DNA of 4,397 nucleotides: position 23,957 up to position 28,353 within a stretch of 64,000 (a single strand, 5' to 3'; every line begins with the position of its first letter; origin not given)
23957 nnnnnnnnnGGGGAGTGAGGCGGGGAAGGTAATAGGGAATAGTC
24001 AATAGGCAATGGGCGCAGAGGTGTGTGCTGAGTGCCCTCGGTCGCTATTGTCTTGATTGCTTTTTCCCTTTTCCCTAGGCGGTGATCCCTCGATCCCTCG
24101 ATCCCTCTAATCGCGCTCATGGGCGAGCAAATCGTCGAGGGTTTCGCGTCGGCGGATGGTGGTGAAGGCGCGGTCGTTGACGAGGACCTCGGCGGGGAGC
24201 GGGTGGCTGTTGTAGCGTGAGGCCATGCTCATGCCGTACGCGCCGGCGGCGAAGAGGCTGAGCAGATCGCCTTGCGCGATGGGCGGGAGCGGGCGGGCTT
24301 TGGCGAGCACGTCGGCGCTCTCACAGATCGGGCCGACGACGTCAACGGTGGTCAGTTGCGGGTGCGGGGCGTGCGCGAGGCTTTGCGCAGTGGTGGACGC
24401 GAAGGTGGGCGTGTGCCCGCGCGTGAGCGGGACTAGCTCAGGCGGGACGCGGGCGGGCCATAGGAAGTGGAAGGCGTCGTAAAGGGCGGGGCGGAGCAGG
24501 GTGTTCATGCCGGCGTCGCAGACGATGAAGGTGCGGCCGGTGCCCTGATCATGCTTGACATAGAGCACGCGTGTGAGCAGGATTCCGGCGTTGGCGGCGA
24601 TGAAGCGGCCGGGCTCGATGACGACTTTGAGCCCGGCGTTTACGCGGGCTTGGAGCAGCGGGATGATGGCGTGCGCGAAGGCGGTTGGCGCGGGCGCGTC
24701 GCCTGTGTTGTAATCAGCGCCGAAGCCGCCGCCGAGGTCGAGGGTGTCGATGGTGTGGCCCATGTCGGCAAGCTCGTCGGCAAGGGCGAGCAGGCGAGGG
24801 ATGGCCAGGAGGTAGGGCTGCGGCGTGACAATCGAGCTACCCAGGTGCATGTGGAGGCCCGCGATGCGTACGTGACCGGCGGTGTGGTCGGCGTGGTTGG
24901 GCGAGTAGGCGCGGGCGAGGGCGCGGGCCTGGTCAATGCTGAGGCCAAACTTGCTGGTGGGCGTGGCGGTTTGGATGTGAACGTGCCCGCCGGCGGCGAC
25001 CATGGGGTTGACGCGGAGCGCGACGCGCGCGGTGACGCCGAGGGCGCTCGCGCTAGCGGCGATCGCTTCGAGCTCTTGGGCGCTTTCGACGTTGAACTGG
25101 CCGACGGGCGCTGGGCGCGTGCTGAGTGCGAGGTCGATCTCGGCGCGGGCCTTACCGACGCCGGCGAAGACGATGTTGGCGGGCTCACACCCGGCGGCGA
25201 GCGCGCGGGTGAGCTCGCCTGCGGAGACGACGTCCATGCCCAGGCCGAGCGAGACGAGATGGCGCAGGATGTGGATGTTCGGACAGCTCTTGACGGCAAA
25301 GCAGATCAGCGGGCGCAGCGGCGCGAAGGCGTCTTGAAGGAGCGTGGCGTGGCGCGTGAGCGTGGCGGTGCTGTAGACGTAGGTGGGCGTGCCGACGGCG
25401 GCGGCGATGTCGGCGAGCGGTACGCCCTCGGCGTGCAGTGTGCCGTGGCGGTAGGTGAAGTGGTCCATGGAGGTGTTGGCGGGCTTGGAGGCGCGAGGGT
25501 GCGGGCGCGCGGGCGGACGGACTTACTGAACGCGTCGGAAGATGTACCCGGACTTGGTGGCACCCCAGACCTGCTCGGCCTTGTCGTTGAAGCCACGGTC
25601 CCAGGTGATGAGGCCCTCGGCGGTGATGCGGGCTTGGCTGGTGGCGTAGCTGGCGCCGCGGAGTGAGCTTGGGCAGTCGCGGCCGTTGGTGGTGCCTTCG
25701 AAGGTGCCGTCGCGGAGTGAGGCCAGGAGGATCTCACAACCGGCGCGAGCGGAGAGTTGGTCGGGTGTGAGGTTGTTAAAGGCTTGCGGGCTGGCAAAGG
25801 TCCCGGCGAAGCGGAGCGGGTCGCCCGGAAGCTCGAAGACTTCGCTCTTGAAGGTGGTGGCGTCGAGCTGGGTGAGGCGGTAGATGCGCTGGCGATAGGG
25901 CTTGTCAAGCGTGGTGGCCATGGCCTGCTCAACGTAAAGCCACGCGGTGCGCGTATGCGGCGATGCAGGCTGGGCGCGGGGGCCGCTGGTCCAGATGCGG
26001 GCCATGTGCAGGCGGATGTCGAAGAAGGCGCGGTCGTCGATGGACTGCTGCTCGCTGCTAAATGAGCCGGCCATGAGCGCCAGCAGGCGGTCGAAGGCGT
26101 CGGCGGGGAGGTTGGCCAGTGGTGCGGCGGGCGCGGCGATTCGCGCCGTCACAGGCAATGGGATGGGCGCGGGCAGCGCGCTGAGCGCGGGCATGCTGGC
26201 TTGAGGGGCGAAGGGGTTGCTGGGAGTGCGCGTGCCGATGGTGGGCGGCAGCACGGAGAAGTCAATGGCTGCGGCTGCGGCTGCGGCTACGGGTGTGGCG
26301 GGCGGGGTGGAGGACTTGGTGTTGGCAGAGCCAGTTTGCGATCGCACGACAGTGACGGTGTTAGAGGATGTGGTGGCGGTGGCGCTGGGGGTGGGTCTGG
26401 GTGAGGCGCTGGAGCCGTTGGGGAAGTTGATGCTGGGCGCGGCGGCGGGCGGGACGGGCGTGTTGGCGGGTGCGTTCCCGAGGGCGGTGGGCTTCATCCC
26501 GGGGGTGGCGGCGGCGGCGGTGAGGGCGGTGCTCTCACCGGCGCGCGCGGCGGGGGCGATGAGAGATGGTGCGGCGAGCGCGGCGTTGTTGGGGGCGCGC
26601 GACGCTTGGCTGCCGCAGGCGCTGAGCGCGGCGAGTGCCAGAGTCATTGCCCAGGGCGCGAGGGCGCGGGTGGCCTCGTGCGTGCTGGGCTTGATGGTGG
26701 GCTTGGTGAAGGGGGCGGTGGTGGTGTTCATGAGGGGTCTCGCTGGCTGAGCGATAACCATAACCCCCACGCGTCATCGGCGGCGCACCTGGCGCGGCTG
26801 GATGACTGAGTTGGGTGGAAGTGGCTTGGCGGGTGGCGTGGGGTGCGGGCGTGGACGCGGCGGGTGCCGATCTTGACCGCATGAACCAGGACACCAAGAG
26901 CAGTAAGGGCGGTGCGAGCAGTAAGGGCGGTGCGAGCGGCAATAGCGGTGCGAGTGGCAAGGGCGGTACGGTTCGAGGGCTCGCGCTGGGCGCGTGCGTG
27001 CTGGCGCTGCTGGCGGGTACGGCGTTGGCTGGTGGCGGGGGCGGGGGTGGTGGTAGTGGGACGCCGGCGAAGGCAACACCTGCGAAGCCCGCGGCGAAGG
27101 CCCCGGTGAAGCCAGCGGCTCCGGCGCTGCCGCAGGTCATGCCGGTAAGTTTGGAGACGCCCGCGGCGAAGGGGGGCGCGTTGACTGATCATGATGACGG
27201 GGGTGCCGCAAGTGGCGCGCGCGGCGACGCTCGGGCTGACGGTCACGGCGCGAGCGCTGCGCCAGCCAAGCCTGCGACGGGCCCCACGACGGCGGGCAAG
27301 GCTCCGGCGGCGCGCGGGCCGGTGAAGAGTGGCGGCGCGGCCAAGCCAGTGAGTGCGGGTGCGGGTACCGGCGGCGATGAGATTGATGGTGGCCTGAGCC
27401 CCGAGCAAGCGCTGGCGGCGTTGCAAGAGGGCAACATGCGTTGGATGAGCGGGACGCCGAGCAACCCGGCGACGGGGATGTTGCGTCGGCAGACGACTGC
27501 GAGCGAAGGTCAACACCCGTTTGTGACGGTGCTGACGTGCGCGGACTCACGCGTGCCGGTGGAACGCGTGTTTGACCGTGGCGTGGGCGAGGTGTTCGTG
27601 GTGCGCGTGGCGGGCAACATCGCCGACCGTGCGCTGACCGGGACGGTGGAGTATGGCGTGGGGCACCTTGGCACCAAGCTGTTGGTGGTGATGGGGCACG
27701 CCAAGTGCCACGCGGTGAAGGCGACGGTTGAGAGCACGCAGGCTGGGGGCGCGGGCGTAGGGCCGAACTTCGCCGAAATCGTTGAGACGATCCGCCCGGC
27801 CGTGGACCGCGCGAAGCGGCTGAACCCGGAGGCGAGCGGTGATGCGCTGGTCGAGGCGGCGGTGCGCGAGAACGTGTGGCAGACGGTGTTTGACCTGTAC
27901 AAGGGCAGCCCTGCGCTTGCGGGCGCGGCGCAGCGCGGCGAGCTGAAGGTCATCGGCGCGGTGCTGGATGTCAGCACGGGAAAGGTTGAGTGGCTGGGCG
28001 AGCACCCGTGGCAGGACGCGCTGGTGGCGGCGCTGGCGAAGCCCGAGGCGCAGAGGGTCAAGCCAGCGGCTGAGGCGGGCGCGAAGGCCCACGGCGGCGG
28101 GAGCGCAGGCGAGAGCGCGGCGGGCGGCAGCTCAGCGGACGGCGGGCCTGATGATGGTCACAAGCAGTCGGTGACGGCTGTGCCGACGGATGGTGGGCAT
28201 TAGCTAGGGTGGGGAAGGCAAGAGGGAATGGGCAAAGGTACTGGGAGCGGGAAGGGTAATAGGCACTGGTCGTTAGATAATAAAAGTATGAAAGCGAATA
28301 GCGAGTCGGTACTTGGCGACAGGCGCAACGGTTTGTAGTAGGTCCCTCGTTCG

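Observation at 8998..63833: Seven secreted proteins share one C-terminal twin-repeat Cys...Gly-Cys module (dockerin / EF-hand-like anchoring system)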

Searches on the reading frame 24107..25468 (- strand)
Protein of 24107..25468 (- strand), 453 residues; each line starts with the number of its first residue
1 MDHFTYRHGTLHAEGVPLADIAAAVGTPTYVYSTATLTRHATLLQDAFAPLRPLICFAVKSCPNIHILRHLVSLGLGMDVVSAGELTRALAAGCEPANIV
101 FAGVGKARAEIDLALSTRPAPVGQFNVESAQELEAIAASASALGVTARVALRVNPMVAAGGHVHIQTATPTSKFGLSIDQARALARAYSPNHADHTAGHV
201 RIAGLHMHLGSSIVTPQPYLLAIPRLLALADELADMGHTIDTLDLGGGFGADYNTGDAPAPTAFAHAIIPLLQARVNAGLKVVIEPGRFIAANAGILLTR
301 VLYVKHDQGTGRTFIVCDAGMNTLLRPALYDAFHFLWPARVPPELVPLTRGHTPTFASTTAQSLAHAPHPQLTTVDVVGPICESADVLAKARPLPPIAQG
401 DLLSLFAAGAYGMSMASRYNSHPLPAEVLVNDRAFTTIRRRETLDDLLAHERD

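Call 11: search_protein_families(library=pfam, proteins=[window:24107-25468:-], max_evalue=0.001)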
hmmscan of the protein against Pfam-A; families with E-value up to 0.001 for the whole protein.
window:24107-25468:- (453 aa): 2 families
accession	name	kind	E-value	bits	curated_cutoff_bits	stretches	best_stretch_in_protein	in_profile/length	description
PF02784.22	Orn_Arg_deC_N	-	3.4e-53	181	23.4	1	36-292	3-247/247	Pyridoxal-dependent decarboxylase, pyridoxal binding domain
PF00278.28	Orn_DAP_Arg_deC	-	9.6e-24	83.9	23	1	30-409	2-95/95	Pyridoxal-dependent decarboxylase, C-terminal sheet domain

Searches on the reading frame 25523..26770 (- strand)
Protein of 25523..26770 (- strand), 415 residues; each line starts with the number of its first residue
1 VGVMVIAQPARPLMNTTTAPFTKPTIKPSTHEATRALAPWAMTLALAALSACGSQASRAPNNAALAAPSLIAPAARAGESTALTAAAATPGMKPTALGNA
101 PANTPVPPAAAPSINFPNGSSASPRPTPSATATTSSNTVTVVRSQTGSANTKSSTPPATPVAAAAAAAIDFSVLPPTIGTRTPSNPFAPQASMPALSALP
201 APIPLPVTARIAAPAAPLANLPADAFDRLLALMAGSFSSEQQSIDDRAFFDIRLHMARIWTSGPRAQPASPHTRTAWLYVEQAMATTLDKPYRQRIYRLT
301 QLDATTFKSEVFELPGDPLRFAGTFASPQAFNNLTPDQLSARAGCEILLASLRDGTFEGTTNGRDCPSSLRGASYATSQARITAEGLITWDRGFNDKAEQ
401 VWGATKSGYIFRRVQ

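Call 11: search_protein_families(library=pfam, proteins=[window:25523-26770:-], max_evalue=0.001)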
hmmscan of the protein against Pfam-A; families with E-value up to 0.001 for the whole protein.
window:25523-26770:- (415 aa): 1 family
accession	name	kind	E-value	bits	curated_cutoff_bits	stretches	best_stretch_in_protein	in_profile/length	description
PF06206.17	CpeT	-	1.5e-41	142.7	21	1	229-413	2-181/181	CpeT/CpcT family (DUF1001)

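Call 46: search_protein_families(library=ncbifam, proteins=[window:25523-26770:-], max_evalue=0.01)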
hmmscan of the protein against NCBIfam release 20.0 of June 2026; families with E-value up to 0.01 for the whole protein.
window:25523-26770:- (415 aa): 0 families

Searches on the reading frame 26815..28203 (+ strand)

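Call 11: search_protein_families(library=pfam, proteins=[window:26815-28203:+], max_evalue=0.001)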
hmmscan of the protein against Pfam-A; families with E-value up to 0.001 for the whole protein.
window:26815-28203:+ (462 aa): 1 family
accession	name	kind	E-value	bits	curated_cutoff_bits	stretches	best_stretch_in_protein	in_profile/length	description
PF00484.24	Pro_CA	-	1.8e-36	126.2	25.7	1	238-391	2-156/156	Carbonic anhydrase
